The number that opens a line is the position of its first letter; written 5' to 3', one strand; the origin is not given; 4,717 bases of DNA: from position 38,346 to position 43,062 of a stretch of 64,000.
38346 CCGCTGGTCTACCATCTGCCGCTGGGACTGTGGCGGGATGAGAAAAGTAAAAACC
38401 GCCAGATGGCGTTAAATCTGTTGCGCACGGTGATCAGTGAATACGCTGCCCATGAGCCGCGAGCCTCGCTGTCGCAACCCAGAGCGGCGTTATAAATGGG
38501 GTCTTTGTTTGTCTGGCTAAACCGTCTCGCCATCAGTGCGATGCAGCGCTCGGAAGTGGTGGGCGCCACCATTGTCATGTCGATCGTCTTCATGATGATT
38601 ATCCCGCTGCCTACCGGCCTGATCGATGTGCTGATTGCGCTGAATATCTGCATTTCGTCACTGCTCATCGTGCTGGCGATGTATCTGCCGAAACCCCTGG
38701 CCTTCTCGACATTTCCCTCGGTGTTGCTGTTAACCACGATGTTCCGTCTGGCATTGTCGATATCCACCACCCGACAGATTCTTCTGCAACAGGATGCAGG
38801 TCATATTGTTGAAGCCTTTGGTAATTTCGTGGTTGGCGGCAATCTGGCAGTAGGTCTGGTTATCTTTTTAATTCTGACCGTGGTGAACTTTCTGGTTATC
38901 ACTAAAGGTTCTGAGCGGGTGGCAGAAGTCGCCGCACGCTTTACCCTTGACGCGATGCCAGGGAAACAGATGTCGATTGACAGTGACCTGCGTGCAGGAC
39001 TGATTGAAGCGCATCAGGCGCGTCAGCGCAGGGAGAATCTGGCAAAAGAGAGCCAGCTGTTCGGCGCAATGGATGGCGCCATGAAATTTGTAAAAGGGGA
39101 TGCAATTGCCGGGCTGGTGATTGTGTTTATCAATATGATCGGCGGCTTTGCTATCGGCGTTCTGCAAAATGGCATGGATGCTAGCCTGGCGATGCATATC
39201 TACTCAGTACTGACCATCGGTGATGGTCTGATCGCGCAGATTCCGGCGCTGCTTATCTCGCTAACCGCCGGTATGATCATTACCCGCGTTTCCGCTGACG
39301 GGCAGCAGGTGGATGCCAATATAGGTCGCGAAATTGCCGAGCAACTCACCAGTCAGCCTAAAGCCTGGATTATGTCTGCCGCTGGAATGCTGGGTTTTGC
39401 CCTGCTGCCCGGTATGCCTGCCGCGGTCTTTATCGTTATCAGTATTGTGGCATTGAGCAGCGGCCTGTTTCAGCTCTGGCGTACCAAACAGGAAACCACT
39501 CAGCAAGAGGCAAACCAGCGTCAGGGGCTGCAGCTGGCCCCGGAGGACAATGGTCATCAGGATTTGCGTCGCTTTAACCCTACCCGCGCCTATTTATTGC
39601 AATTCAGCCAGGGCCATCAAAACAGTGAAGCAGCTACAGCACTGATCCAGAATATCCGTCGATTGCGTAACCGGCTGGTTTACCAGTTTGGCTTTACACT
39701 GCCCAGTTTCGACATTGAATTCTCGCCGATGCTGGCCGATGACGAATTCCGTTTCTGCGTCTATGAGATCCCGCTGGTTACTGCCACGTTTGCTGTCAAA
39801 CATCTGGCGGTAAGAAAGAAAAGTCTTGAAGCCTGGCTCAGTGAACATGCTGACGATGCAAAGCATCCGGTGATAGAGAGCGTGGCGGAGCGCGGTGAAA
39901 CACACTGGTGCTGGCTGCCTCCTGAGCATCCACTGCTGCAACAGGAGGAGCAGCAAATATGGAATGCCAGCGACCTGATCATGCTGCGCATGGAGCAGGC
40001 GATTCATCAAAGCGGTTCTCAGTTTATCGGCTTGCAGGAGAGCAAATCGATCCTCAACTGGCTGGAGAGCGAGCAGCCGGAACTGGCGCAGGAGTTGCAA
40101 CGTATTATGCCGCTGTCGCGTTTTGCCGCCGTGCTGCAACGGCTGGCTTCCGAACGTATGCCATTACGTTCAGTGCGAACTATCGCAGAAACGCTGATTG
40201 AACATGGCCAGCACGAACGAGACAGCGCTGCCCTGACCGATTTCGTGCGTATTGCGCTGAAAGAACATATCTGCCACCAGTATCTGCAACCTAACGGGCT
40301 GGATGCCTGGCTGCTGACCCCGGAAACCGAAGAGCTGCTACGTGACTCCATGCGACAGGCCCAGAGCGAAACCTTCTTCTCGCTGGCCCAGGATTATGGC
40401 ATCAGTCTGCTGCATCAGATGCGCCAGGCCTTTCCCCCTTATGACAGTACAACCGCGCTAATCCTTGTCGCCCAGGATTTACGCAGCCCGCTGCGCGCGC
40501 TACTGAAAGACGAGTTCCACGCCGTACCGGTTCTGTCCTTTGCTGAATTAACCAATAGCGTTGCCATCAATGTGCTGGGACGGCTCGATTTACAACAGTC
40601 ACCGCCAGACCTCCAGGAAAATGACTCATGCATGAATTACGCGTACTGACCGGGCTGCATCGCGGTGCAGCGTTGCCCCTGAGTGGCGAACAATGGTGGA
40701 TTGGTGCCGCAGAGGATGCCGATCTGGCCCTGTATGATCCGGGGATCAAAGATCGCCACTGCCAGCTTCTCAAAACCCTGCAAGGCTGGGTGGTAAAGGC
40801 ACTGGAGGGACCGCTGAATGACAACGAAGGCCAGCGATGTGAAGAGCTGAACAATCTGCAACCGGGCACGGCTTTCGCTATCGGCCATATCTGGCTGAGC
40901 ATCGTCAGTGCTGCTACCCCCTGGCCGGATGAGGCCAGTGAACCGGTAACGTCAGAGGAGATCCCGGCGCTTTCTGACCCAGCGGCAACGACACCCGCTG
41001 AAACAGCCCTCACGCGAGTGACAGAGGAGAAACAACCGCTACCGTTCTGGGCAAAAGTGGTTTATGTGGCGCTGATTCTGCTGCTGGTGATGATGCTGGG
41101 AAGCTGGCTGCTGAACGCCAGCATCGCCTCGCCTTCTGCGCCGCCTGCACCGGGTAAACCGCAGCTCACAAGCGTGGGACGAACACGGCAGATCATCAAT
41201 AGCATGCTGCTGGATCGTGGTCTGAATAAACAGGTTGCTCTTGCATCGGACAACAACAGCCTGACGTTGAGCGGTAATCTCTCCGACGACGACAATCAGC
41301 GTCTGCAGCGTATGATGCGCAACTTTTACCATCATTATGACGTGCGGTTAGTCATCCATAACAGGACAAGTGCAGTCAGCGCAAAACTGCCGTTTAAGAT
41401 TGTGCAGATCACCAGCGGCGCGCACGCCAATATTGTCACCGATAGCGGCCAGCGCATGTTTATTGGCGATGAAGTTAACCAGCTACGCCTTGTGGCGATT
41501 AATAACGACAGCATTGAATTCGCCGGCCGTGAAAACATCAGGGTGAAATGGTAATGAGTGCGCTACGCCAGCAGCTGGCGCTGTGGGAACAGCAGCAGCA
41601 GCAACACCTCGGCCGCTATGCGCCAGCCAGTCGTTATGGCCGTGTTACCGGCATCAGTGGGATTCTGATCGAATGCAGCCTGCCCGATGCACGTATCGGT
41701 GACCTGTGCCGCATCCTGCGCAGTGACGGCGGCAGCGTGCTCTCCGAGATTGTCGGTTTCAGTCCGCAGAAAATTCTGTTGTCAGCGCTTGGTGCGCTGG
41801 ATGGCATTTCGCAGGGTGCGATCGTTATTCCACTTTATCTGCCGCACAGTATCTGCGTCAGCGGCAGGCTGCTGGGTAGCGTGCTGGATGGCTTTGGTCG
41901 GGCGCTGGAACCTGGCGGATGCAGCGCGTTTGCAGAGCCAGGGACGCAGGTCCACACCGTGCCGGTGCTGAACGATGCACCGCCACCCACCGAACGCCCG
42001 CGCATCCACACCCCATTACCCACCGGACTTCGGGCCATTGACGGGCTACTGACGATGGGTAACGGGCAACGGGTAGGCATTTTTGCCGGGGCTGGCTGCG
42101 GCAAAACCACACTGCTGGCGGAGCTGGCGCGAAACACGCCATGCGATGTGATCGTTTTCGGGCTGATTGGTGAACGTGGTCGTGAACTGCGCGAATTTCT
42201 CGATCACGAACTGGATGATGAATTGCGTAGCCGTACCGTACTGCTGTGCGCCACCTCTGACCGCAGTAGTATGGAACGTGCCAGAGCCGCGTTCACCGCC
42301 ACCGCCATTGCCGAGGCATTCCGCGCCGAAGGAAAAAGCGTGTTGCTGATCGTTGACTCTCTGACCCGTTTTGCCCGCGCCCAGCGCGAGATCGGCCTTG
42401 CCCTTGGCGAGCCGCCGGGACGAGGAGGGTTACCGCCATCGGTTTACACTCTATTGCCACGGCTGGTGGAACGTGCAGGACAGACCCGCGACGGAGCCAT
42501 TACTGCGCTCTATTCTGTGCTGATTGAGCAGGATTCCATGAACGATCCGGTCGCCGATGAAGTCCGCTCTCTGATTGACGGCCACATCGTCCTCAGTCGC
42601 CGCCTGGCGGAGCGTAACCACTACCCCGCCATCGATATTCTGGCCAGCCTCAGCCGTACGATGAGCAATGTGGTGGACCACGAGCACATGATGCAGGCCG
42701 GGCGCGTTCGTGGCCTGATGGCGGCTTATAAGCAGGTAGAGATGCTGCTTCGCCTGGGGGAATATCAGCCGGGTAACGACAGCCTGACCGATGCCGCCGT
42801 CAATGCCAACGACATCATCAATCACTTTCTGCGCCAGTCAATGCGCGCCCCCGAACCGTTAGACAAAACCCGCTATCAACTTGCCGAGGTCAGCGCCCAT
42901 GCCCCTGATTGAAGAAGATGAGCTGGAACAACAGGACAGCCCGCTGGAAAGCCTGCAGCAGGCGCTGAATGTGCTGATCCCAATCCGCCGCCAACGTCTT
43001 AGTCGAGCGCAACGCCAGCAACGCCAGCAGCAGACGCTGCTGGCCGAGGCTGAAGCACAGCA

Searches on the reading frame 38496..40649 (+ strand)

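Call 66: search_protein_families(library=pfam, proteins=[window:38496-40649:+], max_evalue=0.000001)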
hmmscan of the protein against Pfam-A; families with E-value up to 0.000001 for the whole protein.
window:38496-40649:+ (717 aa): 1 family
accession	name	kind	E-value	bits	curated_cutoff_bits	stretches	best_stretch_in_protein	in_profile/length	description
PF00771.25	FHIPEP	-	2.8e-206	687.4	29.1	1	30-689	1-656/657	FHIPEP family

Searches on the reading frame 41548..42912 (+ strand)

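Call 66: search_protein_families(library=pfam, proteins=[window:41548-42912:+], max_evalue=0.000001)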
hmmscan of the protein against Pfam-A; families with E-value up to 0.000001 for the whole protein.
window:41548-42912:+ (454 aa): 2 families
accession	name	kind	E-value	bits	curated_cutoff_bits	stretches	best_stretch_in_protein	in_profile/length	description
PF00006.31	ATP-synt_ab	-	3.3e-82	275.7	29.5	1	160-369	1-213/213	ATP synthase alpha/beta family, nucleotide-binding domain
PF18269.6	T3SS_ATPase_C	-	2.9e-21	75.6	22.7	1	376-447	1-72/72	T3SS EscN ATPase C-terminal domain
